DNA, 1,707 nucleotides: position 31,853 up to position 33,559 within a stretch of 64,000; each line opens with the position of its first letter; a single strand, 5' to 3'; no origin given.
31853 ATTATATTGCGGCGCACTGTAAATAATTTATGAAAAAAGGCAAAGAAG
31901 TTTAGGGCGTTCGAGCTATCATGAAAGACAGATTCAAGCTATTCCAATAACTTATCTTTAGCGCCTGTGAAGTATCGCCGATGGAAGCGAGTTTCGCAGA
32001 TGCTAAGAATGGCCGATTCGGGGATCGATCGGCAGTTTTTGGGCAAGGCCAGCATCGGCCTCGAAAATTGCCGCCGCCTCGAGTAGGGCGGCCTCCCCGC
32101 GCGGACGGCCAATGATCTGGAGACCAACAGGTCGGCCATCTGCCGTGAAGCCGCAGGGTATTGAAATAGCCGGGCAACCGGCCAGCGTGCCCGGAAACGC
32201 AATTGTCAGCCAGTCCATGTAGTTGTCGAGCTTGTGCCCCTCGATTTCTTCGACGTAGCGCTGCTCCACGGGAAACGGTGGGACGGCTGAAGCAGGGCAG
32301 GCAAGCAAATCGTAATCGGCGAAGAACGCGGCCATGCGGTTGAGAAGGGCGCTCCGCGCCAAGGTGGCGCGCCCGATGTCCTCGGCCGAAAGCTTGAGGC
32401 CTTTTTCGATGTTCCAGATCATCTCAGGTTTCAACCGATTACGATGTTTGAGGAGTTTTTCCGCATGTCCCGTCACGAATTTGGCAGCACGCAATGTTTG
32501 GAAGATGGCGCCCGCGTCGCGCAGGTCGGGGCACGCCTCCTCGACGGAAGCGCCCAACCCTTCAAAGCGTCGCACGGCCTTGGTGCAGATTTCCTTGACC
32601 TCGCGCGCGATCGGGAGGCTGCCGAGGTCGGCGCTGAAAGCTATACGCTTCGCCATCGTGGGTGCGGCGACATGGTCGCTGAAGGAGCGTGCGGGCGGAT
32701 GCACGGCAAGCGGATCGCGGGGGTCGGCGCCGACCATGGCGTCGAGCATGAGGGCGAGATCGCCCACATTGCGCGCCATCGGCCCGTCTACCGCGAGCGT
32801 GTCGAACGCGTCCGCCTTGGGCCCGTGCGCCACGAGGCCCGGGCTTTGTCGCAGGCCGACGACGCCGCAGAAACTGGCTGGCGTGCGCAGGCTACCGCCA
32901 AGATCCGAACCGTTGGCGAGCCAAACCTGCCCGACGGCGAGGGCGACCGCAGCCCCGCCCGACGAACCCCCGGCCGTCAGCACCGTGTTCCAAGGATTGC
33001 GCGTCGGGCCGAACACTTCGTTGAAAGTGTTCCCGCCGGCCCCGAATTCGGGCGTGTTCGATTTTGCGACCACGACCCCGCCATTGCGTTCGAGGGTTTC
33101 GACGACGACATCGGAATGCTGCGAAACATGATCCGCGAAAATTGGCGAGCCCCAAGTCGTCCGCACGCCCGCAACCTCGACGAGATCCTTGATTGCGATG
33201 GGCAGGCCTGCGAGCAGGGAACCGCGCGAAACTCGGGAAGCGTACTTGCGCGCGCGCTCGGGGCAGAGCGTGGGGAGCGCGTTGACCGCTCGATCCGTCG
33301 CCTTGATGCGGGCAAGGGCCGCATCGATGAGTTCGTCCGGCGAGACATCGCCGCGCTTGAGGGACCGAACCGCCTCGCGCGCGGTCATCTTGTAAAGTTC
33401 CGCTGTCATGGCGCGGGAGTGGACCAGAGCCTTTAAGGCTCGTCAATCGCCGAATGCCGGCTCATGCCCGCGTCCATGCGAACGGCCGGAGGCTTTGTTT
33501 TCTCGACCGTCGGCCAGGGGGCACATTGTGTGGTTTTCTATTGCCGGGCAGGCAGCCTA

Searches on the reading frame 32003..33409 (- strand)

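Call 73: search_protein_families(library=pfam, proteins=[window:32003-33409:-], max_evalue=0.00001)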
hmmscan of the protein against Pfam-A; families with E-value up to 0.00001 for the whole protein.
window:32003-33409:- (468 aa): 1 family
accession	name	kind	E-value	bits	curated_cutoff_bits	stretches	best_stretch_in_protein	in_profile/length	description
PF01425.27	Amidase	-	3.1e-97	326.9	27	1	26-443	1-445/445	Amidase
